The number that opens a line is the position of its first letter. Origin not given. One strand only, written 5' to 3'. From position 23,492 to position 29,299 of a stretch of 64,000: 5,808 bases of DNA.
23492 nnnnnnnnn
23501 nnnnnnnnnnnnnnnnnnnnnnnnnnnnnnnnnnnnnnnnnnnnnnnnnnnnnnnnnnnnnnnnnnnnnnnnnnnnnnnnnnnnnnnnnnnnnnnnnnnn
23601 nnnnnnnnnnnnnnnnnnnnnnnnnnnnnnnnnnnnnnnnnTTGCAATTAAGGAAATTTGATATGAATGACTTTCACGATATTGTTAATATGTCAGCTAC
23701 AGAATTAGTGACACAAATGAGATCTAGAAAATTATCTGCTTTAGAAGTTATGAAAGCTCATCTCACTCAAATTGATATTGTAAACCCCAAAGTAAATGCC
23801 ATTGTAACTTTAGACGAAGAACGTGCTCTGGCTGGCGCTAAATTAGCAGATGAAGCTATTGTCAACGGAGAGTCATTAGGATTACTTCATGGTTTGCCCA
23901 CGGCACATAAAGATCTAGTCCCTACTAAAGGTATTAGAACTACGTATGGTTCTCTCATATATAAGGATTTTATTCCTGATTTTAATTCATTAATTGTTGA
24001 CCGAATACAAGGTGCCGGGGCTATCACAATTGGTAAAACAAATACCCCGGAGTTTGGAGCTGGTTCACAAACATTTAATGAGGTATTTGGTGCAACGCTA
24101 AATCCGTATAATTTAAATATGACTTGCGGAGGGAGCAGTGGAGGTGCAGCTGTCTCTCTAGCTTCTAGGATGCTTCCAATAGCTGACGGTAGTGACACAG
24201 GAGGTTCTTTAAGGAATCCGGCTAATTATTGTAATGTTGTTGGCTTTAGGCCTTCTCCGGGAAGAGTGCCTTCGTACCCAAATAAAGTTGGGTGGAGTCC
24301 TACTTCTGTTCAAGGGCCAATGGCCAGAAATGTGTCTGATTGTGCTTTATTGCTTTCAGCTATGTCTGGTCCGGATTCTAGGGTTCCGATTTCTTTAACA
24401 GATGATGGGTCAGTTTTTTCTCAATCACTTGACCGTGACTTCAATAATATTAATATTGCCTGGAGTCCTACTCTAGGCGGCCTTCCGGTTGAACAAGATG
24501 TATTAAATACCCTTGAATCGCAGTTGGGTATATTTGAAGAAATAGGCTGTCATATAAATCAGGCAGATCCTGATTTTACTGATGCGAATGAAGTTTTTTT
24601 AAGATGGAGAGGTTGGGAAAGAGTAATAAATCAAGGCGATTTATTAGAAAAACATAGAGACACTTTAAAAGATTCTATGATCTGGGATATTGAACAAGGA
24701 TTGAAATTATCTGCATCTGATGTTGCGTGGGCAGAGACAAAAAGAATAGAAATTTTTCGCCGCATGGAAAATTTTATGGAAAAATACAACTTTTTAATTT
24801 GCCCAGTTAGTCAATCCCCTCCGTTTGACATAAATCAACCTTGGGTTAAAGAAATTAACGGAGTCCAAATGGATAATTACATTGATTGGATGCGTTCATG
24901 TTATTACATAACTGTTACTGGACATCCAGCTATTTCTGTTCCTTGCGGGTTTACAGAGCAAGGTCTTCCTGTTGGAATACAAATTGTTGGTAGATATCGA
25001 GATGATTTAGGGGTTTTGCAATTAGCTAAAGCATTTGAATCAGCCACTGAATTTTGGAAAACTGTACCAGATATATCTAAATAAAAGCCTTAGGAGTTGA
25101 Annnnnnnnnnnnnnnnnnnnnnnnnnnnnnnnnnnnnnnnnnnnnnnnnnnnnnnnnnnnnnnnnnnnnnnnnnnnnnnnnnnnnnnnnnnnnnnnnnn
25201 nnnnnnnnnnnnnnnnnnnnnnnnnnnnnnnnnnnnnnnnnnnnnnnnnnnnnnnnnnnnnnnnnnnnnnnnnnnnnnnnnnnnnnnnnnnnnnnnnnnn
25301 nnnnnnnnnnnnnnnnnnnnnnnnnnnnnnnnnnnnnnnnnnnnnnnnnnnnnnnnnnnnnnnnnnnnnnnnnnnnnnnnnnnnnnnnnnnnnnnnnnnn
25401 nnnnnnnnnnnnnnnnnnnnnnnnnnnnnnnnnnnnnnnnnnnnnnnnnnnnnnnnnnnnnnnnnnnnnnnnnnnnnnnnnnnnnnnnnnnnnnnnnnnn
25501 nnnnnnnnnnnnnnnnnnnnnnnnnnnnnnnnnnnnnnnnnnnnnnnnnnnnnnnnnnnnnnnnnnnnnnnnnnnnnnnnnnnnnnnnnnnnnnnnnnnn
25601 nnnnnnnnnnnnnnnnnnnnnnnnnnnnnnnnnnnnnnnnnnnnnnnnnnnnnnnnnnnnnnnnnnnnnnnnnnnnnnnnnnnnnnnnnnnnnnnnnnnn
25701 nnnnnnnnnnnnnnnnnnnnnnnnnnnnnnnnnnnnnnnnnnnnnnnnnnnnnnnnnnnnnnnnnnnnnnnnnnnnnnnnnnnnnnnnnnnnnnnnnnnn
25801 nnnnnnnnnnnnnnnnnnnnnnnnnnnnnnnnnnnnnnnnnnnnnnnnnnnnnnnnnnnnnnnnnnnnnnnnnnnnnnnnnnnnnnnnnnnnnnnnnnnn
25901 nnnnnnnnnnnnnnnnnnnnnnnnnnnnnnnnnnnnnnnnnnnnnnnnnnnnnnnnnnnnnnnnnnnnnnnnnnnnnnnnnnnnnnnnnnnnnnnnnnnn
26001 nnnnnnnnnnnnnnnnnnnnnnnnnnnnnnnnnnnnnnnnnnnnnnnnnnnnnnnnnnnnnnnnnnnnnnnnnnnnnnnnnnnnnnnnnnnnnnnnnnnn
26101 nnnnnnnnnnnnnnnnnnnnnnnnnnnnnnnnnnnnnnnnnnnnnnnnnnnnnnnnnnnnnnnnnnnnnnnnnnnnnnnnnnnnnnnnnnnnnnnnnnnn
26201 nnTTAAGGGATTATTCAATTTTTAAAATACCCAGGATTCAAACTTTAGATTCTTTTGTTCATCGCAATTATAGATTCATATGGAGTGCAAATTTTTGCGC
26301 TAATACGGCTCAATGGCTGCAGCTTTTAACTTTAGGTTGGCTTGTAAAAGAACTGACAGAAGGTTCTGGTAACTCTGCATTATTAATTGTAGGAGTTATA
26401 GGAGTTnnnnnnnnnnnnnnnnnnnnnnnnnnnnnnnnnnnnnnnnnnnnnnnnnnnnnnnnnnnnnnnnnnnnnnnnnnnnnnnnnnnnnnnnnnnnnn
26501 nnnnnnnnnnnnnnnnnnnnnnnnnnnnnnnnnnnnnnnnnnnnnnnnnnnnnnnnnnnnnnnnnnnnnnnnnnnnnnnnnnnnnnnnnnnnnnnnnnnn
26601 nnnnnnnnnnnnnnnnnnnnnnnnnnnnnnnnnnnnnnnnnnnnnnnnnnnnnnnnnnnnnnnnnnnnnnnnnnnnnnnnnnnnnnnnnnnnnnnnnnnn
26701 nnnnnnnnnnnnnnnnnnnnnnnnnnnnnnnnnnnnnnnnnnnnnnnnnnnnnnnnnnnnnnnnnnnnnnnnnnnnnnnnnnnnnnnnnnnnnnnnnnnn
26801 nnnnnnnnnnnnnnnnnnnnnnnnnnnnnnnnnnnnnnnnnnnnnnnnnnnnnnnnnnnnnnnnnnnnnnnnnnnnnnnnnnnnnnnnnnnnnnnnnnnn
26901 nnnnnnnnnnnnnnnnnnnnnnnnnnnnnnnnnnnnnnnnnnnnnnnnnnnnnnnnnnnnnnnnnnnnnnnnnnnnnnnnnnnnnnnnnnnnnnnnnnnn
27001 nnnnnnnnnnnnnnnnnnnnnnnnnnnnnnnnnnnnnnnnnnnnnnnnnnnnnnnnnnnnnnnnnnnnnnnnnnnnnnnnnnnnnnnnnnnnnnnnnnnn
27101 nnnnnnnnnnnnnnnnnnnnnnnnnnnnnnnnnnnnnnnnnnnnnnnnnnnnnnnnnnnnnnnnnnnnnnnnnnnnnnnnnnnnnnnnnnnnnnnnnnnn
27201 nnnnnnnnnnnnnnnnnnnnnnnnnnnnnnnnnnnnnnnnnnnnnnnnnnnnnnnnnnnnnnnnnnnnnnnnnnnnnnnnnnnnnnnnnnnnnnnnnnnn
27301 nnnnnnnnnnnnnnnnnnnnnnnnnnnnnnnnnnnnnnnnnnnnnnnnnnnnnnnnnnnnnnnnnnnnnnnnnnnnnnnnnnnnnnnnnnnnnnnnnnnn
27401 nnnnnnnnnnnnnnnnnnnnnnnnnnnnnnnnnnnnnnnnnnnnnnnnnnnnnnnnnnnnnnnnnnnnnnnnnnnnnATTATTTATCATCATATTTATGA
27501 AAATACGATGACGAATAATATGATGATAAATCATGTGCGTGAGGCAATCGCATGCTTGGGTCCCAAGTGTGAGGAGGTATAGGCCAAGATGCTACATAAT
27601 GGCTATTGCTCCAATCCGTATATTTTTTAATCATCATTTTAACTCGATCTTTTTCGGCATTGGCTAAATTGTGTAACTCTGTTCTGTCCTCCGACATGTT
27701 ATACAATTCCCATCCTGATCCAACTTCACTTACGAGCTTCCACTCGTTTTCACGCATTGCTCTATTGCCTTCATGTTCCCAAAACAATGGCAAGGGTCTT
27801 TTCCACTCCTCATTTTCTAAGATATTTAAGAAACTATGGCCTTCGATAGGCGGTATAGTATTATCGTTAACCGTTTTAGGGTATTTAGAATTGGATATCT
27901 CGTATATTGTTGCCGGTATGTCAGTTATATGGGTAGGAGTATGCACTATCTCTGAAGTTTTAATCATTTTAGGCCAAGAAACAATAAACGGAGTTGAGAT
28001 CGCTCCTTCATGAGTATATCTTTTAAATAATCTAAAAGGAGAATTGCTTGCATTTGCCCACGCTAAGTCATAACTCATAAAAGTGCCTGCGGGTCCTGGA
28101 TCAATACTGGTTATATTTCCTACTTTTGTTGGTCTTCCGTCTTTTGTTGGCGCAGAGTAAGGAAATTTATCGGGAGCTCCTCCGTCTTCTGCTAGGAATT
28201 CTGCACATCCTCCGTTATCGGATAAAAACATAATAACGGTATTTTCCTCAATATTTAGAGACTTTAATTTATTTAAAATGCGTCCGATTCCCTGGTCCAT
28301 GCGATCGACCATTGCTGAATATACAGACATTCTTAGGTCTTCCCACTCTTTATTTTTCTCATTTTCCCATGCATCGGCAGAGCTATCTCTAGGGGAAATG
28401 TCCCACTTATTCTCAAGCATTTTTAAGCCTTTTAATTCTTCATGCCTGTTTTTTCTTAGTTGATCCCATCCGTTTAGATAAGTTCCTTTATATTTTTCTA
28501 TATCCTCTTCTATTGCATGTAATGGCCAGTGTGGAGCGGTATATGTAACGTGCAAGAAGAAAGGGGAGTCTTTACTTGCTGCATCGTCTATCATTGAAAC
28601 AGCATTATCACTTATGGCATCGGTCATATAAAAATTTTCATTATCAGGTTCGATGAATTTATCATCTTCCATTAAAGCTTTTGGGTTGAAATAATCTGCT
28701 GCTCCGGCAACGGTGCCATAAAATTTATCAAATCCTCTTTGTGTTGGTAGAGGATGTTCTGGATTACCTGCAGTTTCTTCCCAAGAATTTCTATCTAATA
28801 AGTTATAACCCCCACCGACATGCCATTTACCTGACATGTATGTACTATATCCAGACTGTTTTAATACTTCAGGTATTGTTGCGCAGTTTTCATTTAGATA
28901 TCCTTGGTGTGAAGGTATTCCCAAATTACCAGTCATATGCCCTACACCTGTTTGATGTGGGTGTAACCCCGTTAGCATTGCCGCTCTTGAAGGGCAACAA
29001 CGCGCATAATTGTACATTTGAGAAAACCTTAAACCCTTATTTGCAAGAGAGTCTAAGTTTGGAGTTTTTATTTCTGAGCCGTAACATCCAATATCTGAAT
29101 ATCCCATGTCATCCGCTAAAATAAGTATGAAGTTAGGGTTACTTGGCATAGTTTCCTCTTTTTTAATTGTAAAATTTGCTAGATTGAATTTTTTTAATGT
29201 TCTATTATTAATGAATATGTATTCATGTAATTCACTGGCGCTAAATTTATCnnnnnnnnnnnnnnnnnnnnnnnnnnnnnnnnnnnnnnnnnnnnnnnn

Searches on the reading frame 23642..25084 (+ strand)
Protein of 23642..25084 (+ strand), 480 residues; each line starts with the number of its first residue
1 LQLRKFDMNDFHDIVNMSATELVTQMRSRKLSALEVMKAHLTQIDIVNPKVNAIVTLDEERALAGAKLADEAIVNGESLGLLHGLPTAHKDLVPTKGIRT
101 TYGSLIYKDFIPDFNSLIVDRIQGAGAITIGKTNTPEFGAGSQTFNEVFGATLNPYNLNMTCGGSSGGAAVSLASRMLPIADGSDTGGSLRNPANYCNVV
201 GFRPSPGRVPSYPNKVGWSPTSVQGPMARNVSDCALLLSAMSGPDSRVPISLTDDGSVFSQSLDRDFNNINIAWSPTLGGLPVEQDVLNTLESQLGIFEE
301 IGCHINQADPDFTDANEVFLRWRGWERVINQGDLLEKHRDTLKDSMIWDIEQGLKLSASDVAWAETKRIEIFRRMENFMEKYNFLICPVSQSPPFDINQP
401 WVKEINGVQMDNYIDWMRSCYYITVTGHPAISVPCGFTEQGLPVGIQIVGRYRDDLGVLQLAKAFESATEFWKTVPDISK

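Call 19: search_protein_families(library=ncbifam, proteins=[window:23642-25084:+], max_evalue=1e-10)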
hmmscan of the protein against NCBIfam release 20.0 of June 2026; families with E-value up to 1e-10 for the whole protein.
window:23642-25084:+ (480 aa): 26 families (the best 25 are shown)
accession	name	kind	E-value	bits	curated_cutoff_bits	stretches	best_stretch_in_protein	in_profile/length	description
NF005686.0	PRK07486.1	subfamily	3.6e-162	540.4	465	1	8-475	5-479/486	amidase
NF004815.0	PRK06169.1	equivalog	5.4e-110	368.1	506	1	11-476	4-466/471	amidase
NF005687.0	PRK07487.1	subfamily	7.4e-90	302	428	1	13-469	4-456/468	amidase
NF005450.0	PRK07042.1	equivalog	1e-83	281.4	458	1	14-477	4-460/464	amidase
NF004816.0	PRK06170.1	equivalog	2.7e-80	270.4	503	1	13-473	8-486/493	amidase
TIGR00132.1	gatA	equivalog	2.1e-72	244.4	481.1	2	25-309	4-285/466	Asp-tRNA(Asn)/Glu-tRNA(Gln) amidotransferase subunit GatA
NF009119.0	PRK12470.1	equivalog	2.5e-70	237.8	498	1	18-477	10-460/462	amidase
NF004717.0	PRK06061.1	equivalog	1.8e-68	231.4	498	1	18-476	18-474/483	amidase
NF005688.0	PRK07488.1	equivalog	5.5e-63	213.5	532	1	13-250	7-243/474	indoleacetamide hydrolase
NF006631.0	PRK09201.1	equivalog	3e-56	191.1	461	1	15-274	5-265/466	AtzE family amidohydrolase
TIGR02715.1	amido_AtzE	subfamily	9.7e-55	186.3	425.75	1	19-467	2-446/452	AtzE family amidohydrolase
NF005899.0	PRK07869.1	equivalog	1e-51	176.2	418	1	15-471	13-464/471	amidase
NF005565.0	PRK07235.1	subfamily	2e-48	165.3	545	2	28-307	35-315/506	amidase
NF006006.0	PRK08137.1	equivalog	4.6e-47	161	534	1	14-266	31-293/529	amidase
NF005460.0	PRK07056.1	subfamily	3e-45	155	447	1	23-469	14-453/457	amidase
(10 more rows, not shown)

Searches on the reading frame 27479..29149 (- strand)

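Call 19: search_protein_families(library=ncbifam, proteins=[window:27479-29149:-], max_evalue=1e-10)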
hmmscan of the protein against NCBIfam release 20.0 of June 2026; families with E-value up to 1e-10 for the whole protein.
window:27479-29149:- (556 aa): 4 families
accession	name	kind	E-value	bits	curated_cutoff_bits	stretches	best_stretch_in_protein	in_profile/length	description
NF010322.0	PRK13759.1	equivalog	1.3e-39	136.1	481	2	3-111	5-107/486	arylsulfatase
TIGR03417.1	chol_sulfatase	equivalog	1.6e-28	99.9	433.45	1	4-314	2-292/500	choline-sulfatase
NF052527.1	Mn_arylsulf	exception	1.6e-22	80.1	850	1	5-314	2-304/479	manganese-dependent arylsulfatase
NF045661.1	HdlasePehA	equivalog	1.6e-15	56.7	900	0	5-64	3-64/506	phosphoric/sulfuric ester hydrolase PehA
